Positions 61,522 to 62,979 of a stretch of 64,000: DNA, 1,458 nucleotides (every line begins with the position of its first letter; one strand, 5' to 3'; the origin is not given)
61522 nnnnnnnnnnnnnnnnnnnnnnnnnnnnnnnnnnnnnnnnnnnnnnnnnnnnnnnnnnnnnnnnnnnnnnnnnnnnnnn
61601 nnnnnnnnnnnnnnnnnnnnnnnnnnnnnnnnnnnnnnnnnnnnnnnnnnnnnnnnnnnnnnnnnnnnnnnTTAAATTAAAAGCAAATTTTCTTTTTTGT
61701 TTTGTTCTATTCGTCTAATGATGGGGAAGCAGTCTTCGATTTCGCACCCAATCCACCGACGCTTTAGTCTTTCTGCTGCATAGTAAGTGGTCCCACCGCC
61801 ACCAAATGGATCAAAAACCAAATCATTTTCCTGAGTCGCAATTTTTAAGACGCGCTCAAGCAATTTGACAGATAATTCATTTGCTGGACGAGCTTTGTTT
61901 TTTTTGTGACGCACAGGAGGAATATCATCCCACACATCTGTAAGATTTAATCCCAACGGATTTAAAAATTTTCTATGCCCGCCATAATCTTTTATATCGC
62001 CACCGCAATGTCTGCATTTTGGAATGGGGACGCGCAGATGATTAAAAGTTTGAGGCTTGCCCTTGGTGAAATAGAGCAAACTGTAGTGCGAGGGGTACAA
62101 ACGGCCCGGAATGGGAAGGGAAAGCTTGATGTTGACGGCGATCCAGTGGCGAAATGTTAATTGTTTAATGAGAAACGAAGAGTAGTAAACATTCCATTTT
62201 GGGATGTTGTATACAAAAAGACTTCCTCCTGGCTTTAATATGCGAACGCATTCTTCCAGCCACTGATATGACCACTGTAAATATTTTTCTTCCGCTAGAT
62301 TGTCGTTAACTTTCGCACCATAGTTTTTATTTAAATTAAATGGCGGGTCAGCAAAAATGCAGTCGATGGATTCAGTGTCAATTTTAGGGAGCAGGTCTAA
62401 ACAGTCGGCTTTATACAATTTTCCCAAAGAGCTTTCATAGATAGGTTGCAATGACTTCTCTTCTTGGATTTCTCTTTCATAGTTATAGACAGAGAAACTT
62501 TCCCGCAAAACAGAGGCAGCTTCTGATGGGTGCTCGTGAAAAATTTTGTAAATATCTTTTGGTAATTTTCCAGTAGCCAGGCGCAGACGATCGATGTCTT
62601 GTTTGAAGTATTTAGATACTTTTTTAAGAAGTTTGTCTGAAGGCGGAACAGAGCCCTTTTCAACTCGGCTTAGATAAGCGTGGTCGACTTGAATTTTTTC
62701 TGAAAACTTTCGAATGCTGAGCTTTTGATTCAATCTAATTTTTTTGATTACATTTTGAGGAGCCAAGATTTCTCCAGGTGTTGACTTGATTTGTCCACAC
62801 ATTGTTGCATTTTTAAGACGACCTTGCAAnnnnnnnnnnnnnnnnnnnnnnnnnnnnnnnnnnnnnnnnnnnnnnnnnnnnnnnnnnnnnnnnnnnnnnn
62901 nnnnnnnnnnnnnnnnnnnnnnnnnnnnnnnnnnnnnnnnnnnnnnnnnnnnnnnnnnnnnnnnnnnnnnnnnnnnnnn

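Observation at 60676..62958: Low-GC BamHI-like restriction-modification island with an HTH fused to the methyltransferase, bordered by repeat elements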

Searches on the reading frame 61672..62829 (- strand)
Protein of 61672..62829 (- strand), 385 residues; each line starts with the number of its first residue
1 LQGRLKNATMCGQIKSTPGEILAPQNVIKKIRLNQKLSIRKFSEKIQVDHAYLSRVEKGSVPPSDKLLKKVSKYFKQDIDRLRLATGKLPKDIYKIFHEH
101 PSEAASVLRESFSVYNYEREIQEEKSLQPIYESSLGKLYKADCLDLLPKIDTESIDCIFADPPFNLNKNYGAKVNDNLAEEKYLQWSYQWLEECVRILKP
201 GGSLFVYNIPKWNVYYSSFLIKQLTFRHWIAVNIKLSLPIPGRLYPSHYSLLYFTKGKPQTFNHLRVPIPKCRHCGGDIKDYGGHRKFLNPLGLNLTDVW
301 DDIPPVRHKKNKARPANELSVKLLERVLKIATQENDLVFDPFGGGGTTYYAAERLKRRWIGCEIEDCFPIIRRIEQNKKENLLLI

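Call 3: search_protein_families(library=pfam, proteins=[window:61672-62829:-], max_evalue=0.01)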
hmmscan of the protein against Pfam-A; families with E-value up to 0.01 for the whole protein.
window:61672-62829:- (385 aa): 5 families
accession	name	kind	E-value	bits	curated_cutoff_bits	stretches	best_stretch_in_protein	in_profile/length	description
PF01555.25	N6_N4_Mtase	-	1.8e-42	146.3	26.7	1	155-366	1-213/221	DNA methylase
PF01381.28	HTH_3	-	9e-11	42.1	23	1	28-80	1-53/55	Helix-turn-helix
PF12844.13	HTH_19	-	9.8e-06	25.8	30.2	1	28-82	4-58/64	Helix-turn-helix domain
PF13012.11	MitMem_reg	-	0.0017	18.6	26.6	1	34-76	29-71/113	Maintenance of mitochondrial structure and function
PF13560.12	HTH_31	-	0.0057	17.4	27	0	31-69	9-48/64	Helix-turn-helix domain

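Call 5: search_solved_structures(query=window:61672-62829:-, max_evalue=0.01, show_alignments=2)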
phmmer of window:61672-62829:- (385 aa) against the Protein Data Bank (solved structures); distinct sequences matched with E-value up to 0.01: 13.
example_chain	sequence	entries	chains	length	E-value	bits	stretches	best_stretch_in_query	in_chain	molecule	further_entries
1g60_A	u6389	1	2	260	1.4e-27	100.1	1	135-365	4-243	Adenine-specific Methyltransferase MboIIA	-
9c3u_A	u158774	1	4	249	1.8e-20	76.6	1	138-371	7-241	Methyltransferase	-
8urk_A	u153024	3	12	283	2e-20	76.5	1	138-371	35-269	Methyltransferase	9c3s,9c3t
8s9n_A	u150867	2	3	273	2.6e-15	59.7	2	303-368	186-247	DNA cytosine-N4 methyltransferase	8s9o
8s9m_A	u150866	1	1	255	4.7e-15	58.8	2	303-368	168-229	DNA cytosine-N4 methyltransferase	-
1boo_A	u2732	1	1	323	1.2e-14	57.4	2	128-206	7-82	PROTEIN (N-4 CYTOSINE-SPECIFIC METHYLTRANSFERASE PVU II)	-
6pbd_A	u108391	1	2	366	5.5e-12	48.7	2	312-365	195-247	Modification methylase CcrMI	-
5hfj_A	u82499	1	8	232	1.2e-10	44.3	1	310-366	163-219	Adenine specific DNA methyltransferase (DpnA)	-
5hek_A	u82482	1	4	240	1.2e-10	44.3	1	138-366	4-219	Adenine specific DNA methyltransferase (DpnA)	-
1nw8_A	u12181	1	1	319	5.2e-09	38.9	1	140-360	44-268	MODIFICATION METHYLASE RSRI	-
1eg2_A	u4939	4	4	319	7.3e-09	38.4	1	140-360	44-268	MODIFICATION METHYLASE RSRI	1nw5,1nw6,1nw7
2zie_A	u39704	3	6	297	7.1e-08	35.2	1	298-366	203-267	Putative modification methylase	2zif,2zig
9sf2_A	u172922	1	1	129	5.8e-07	32.2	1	28-82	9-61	Transcriptional regulator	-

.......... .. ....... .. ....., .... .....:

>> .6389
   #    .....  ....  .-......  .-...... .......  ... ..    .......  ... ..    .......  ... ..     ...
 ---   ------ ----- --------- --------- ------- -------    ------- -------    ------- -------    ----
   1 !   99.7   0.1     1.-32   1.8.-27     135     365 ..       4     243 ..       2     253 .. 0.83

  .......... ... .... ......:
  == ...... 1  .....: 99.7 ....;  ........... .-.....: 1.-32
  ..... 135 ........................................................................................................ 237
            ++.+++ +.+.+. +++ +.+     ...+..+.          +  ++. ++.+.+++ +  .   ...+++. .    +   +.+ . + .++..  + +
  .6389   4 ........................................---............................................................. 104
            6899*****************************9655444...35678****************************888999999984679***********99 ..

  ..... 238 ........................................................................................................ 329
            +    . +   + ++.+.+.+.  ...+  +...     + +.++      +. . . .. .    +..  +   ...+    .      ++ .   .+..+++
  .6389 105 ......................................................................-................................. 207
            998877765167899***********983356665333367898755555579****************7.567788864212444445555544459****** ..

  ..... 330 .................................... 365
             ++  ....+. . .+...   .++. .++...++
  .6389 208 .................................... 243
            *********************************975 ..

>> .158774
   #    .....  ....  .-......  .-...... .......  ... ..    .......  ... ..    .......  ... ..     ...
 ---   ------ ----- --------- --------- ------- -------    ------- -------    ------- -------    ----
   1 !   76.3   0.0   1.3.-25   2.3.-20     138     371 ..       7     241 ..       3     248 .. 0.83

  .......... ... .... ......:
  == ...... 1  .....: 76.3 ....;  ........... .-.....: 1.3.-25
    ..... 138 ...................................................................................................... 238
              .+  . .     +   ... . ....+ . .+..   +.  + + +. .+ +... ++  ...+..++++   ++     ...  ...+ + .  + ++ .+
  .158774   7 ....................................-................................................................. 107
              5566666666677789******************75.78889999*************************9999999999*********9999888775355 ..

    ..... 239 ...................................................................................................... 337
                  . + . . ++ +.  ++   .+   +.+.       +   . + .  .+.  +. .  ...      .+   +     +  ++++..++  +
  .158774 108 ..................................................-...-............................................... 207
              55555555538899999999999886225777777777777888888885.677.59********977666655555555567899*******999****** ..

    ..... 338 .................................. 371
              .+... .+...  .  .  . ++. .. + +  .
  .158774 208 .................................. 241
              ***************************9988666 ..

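Call 13: find_homologous_proteins(query=window:61672-62829:-, max_evalue=1e-10)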
Query window:61672-62829:- (385 aa): 7043 proteins with E <= 1e-10 among 8000 candidates; the best 120 are listed.
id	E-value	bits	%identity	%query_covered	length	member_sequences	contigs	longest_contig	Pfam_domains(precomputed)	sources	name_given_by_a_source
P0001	6.3e-249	844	100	95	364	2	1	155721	PF12844.14,PF01381.29,PF01555.25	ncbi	-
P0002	1.8e-191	655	75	92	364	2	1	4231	PF12844.14,PF01381.29,PF13560.13,PF01555.25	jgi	-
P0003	2.1e-190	651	76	91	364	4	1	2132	PF12844.14,PF01381.29,PF13560.13,PF01555.25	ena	-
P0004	6.1e-183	626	75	91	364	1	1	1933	PF12844.14,PF01381.29,PF01555.25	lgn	-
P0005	6.4e-178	610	73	88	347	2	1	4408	PF01381.29,PF01555.25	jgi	jgi:site-specific DNA-methyltransferase (adenine-specific)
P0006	5.0e-176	604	69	92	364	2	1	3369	PF12844.14,PF13413.13,PF01381.29,PF13560.13,PF01555.25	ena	-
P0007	3.1e-171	588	76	82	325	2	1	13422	PF01555.25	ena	-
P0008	7.8e-166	570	65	92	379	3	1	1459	PF01381.29,PF13560.13,PF01555.25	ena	-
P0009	2.3e-165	569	67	90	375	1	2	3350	PF12844.14,PF01381.29,PF13560.13,PF01555.25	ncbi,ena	-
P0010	4.5e-165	568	65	91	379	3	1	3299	PF12844.14,PF01381.29,PF13560.13,PF01555.25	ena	-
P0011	6.4e-165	567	64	91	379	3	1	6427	PF12844.14,PF01381.29,PF13560.13,PF01555.25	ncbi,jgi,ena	-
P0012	9.0e-165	567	66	91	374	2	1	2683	PF12844.14,PF01381.29,PF13560.13,PF01555.25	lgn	-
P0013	1.4e-164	566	65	91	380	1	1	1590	PF12844.14,PF01381.29,PF13560.13,PF01555.25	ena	-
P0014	6.7e-164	564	65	91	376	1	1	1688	PF12844.14,PF01381.29,PF13560.13,PF01555.25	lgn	-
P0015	8.4e-164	563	65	91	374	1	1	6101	PF12844.14,PF01381.29,PF13560.13,PF01555.25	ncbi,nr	ncbi:MAG: helix-turn-helix domain-containing protein [Elusimicrobia bacterium]|nr:helix-turn-helix d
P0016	1.6e-163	562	65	91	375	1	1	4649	PF12844.14,PF13413.13,PF01381.29,PF13560.13,PF01555.25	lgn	-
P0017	2.2e-163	562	66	92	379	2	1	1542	PF12844.14,PF01381.29,PF13560.13,PF01555.25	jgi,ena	-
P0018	3.2e-162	558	65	91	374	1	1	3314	PF12844.14,PF01381.29,PF13560.13,PF01555.25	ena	-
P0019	4.6e-162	558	65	93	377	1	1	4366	PF12844.14,PF13413.13,PF01381.29,PF13560.13,PF01555.25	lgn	-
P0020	1.1e-161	556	65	90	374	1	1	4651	PF12844.14,PF01381.29,PF13560.13,PF01555.25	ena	-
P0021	4.2e-161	555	65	91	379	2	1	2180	PF12844.14,PF01381.29,PF13560.13,PF01555.25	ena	-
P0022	2.8e-160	552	64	92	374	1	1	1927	PF12844.14,PF01381.29,PF13560.13,PF01555.25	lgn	-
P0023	5.7e-160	551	64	91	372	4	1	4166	PF12844.14,PF01381.29,PF13560.13,PF01555.25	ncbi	-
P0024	6.3e-160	551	63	91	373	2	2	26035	PF12844.14,PF01381.29,PF13560.13,PF01555.25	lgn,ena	-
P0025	7.9e-160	550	63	91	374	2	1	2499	PF12844.14,PF13413.13,PF01381.29,PF13560.13,PF01555.25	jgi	jgi:site-specific DNA-methyltransferase (adenine-specific)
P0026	4.4e-159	548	65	91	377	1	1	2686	PF12844.14,PF01381.29,PF13560.13,PF01555.25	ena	-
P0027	6.3e-159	547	64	90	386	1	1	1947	PF12844.14,PF13413.13,PF01381.29,PF13560.13,PF01555.25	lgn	-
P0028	8.3e-159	547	65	91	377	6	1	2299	PF12844.14,PF01381.29,PF13560.13,PF01555.25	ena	-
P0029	7.5e-158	544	64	91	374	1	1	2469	PF12844.14,PF01381.29,PF13560.13,PF01555.25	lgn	-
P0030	7.3e-157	541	64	90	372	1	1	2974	PF12844.14,PF13413.13,PF01381.29,PF13560.13,PF13443.13,PF01555.25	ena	-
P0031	7.7e-157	541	63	91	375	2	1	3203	PF12844.14,PF01381.29,PF13560.13,PF01555.25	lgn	-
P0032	1.1e-154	533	62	91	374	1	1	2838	PF12844.14,PF01381.29,PF13560.13,PF01555.25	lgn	-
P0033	1.0e-153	530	61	91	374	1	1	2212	PF12844.14,PF01381.29,PF13560.13,PF13443.13,PF01555.25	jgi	jgi:site-specific DNA-methyltransferase (adenine-specific)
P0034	1.8e-153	529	76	75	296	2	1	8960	PF01555.25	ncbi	-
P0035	8.9e-135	468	57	92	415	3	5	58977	PF12844.14,PF01381.29,PF13560.13,PF01555.25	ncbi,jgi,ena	ncbi:MAG TPA: DNA methyltransferase [Nitrospiria bacterium]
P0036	2.0e-134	467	57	91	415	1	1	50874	PF12844.14,PF01381.29,PF13560.13,PF01555.25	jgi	jgi:site-specific DNA-methyltransferase (adenine-specific)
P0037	3.8e-133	463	55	91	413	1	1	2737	PF12844.14,PF01381.29,PF13560.13,PF01555.25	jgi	jgi:site-specific DNA-methyltransferase (adenine-specific)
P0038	1.6e-132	460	55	93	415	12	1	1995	PF12844.14,PF01381.29,PF13560.13,PF01555.25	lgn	-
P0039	7.6e-132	458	56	92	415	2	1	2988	PF12844.14,PF01381.29,PF01555.25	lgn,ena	-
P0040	3.6e-130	453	53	93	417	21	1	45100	PF12844.14,PF01381.29,PF13560.13,PF01555.25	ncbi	-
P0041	5.2e-130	452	55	91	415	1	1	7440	PF12844.14,PF01381.29,PF13560.13,PF01555.25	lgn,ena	-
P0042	3.8e-129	449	54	92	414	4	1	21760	PF12844.14,PF01381.29,PF13560.13,PF01555.25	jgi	jgi:site-specific DNA-methyltransferase (adenine-specific)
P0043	4.9e-129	449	55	91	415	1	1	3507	PF12844.14,PF01381.29,PF13560.13,PF01555.25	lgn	-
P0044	5.2e-129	449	54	92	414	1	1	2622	PF12844.14,PF01381.29,PF13560.13,PF01555.25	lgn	-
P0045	7.7e-129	448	54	92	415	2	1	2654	PF12844.14,PF01381.29,PF13560.13,PF01555.25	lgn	-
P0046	1.8e-128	447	54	92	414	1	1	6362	PF12844.14,PF01381.29,PF13560.13,PF01555.25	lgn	-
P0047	5.9e-128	445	53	93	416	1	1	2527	PF12844.14,PF01381.29,PF13560.13,PF01555.25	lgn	-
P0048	6.5e-128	445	54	91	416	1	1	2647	PF12844.14,PF01381.29,PF13560.13,PF01555.25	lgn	-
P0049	3.8e-127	443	51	92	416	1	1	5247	PF12844.14,PF01381.29,PF13560.13,PF01555.25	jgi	jgi:site-specific DNA-methyltransferase (adenine-specific)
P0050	1.5e-126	441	51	93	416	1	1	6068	PF12844.14,PF01381.29,PF13560.13,PF01555.25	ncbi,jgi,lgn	jgi:site-specific DNA-methyltransferase (adenine-specific)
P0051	2.6e-123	430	70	64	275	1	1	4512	PF01555.25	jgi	jgi:site-specific DNA-methyltransferase (adenine-specific)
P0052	2.7e-123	430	70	67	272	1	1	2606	PF01555.25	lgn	-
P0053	4.0e-122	426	50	94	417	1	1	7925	PF01381.29,PF13560.13,PF01555.25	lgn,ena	-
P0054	1.3e-121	425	69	66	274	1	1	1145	PF01555.25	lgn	-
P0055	2.1e-121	424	68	66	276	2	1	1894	PF01555.25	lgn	-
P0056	2.3e-121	424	69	66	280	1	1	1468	PF01555.25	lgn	-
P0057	2.8e-121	423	69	66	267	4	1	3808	PF01555.25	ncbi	-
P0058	4.2e-121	423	68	65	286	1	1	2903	PF01555.25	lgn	-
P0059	5.0e-121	423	68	68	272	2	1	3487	PF01555.25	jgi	-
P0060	3.6e-120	420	48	90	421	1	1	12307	PF01381.29,PF13560.13,PF01555.25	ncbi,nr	ncbi:MAG: helix-turn-helix domain-containing protein [Gemmatimonadetes bacterium]|nr:helix-turn-heli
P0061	1.1e-119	418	68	65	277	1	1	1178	PF01555.25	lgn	-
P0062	1.8e-119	417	66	69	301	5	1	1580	PF01555.25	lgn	-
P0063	4.2e-119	416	67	67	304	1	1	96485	PF01555.25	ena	-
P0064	4.6e-119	416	68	64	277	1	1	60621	PF01555.25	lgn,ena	-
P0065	1.3e-118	415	48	91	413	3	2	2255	PF01381.29,PF13560.13,PF01555.25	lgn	-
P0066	1.5e-118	414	50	92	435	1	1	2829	PF01381.29,PF01555.25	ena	-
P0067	1.9e-117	411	67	67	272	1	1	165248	PF01555.25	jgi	jgi:site-specific DNA-methyltransferase (adenine-specific)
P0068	3.5e-117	410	49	94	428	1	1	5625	PF13560.13,PF01555.25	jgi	-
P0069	6.3e-117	409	49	91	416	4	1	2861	PF01381.29,PF13560.13,PF01555.25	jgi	jgi:site-specific DNA-methyltransferase (adenine-specific)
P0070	4.0e-116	406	66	66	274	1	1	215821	PF01555.25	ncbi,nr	ncbi:MAG TPA: site-specific DNA-methyltransferase [Chloroflexia bacterium]|nr:site-specific DNA-meth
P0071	2.9e-115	404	49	91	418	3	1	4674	PF01381.29,PF01555.25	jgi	-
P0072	7.2e-115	402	48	95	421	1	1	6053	PF01381.29,PF13560.13,PF01555.25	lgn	-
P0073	1.7e-114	401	62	66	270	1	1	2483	PF01555.25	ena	-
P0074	2.0e-114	401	66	64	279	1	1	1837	PF01555.25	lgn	-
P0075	2.1e-114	401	62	66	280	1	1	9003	PF01555.25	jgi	jgi:site-specific DNA-methyltransferase (adenine-specific)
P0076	3.5e-114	400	47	91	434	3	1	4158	PF01381.29,PF13560.13,PF13443.13,PF01555.25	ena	-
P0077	5.2e-114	399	64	65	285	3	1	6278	PF01555.25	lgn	-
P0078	1.1e-113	398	64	64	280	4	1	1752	PF01555.25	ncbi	-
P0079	1.3e-113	398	48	91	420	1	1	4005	PF01381.29,PF01555.25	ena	-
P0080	1.5e-113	398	67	64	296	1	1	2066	PF01555.25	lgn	-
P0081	2.2e-113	397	62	67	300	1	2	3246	PF01555.25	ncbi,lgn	-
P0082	2.9e-113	397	48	91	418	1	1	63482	PF01381.29,PF01555.25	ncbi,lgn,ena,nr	ncbi:site-specific DNA-methyltransferase [Thermoplasmatales archaeon SW_10_69_26]|nr:MAG: site-speci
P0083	3.2e-113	397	65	65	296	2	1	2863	PF01555.25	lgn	-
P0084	4.7e-113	396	45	91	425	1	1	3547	PF01381.29,PF13560.13,PF01555.25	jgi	jgi:site-specific DNA-methyltransferase (adenine-specific)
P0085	5.0e-113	396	66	66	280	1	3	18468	PF01555.25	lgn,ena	-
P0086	5.7e-113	396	64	64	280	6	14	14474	PF01555.25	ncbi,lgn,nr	ncbi:MAG: site-specific DNA-methyltransferase [Actinomycetota bacterium]|nr:site-specific DNA-methyl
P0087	6.7e-113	396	65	65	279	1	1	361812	PF01555.25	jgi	jgi:site-specific DNA-methyltransferase (adenine-specific)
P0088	9.5e-113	395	61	69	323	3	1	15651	PF01555.25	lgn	-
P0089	9.9e-113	395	64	64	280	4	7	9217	PF01555.25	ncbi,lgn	-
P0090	9.9e-113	395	59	72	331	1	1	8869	PF01555.25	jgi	jgi:site-specific DNA-methyltransferase (adenine-specific)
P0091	1.2e-112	395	47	93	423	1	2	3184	PF01381.29,PF01555.25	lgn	-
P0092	1.3e-112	395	64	66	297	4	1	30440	PF01555.25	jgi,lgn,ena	-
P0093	1.5e-112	395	64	66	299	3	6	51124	PF01555.25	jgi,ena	jgi:site-specific DNA-methyltransferase (adenine-specific)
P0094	2.2e-112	394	62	69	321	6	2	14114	PF01555.25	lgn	-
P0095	3.3e-112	394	47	92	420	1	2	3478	PF01381.29,PF01555.25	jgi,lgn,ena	-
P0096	5.6e-112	393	64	65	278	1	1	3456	PF01555.25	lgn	-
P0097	6.4e-112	393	63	64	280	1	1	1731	PF01555.25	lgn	-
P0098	6.6e-112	393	48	93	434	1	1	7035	PF01381.29,PF13560.13,PF01555.25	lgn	-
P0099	6.6e-112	393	64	65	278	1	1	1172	PF01555.25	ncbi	-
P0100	6.7e-112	393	60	69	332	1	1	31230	PF01555.25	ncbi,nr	ncbi:MAG: site-specific DNA-methyltransferase [Chloroflexi bacterium]|nr:site-specific DNA-methyltra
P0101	7.0e-112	393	62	66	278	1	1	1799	PF01555.25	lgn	-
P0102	7.1e-112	392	61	70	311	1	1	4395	PF01555.25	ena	-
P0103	7.4e-112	392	45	91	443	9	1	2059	PF01381.29,PF13560.13,PF01555.25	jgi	jgi:site-specific DNA-methyltransferase (adenine-specific)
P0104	8.7e-112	392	63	65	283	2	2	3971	PF01555.25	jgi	jgi:site-specific DNA-methyltransferase (adenine-specific)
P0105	9.6e-112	392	64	66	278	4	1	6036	PF01555.25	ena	-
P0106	9.7e-112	392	48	91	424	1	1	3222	PF01381.29,PF13560.13,PF01555.25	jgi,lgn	jgi:site-specific DNA-methyltransferase (adenine-specific)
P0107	9.9e-112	392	62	68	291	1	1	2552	PF01555.25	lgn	-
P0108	1.2e-111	392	59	71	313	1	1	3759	PF01555.25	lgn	-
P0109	1.2e-111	392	61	66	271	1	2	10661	PF01555.25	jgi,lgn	jgi:site-specific DNA-methyltransferase (adenine-specific)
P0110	1.2e-111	392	48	93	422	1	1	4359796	PF01381.29,PF13443.13,PF01555.25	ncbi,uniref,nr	ncbi:DNA methyltransferase [Natrinema halophilum]|uniref:Helix-turn-helix domain-containing protein 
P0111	1.3e-111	392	46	97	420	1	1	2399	PF12844.14,PF01381.29,PF01555.25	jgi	-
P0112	1.4e-111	392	50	92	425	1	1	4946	PF01555.25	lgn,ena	-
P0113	1.4e-111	392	62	66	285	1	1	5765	PF01555.25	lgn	-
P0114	1.5e-111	391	61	70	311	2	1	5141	PF01555.25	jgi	jgi:site-specific DNA-methyltransferase (adenine-specific)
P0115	1.6e-111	391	66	64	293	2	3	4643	PF01555.25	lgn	-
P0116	1.6e-111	391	48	93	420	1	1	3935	PF13560.13,PF01555.25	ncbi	-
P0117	1.6e-111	391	62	65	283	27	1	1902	PF01555.25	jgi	-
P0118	1.7e-111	391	63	65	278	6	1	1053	PF01555.25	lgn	-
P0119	1.8e-111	391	63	66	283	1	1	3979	PF01555.25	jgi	jgi:site-specific DNA-methyltransferase (adenine-specific)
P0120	1.9e-111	391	63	66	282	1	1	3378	PF01555.25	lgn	-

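Call 18: find_encoding_contigs(protein=P0001, flank=10000, max_places=3)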
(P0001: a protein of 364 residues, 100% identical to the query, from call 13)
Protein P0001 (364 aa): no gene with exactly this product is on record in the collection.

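Call 19: list_cluster_members(proteins=[P0001, P0121, P0035, P0110, P0070])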
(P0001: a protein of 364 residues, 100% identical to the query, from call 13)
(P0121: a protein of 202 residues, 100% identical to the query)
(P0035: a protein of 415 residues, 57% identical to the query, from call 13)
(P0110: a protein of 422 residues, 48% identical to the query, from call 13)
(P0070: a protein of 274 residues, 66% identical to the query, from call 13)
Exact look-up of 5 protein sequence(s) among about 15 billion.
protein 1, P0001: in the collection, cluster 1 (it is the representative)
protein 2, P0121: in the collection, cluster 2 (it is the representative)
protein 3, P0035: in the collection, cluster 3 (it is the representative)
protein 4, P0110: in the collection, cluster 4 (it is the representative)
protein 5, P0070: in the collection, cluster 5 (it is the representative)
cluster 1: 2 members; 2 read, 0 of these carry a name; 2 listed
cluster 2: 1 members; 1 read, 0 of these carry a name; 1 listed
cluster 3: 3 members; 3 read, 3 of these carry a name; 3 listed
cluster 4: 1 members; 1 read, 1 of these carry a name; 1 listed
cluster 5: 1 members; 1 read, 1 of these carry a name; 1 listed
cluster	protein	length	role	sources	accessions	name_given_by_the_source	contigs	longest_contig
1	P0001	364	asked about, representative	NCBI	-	-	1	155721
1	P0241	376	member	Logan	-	-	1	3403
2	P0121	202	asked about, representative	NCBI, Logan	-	-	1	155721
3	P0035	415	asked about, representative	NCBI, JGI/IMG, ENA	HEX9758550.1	MAG TPA: DNA methyltransferase [Nitrospiria bacterium]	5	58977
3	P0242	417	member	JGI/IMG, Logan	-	site-specific DNA-methyltransferase (adenine-specific)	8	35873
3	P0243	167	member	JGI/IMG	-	site-specific DNA-methyltransferase (adenine-specific)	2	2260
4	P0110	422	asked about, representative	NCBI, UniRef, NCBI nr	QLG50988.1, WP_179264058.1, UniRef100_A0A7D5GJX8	DNA methyltransferase [Natrinema halophilum] | Helix-turn-helix domain-containing protein n=1 Tax=Natrinema halophilum TaxID=1699371 ...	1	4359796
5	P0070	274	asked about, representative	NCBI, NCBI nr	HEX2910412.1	MAG TPA: site-specific DNA-methyltransferase [Chloroflexia bacterium] | site-specific DNA-methyltransferase [Chloroflexia bacterium]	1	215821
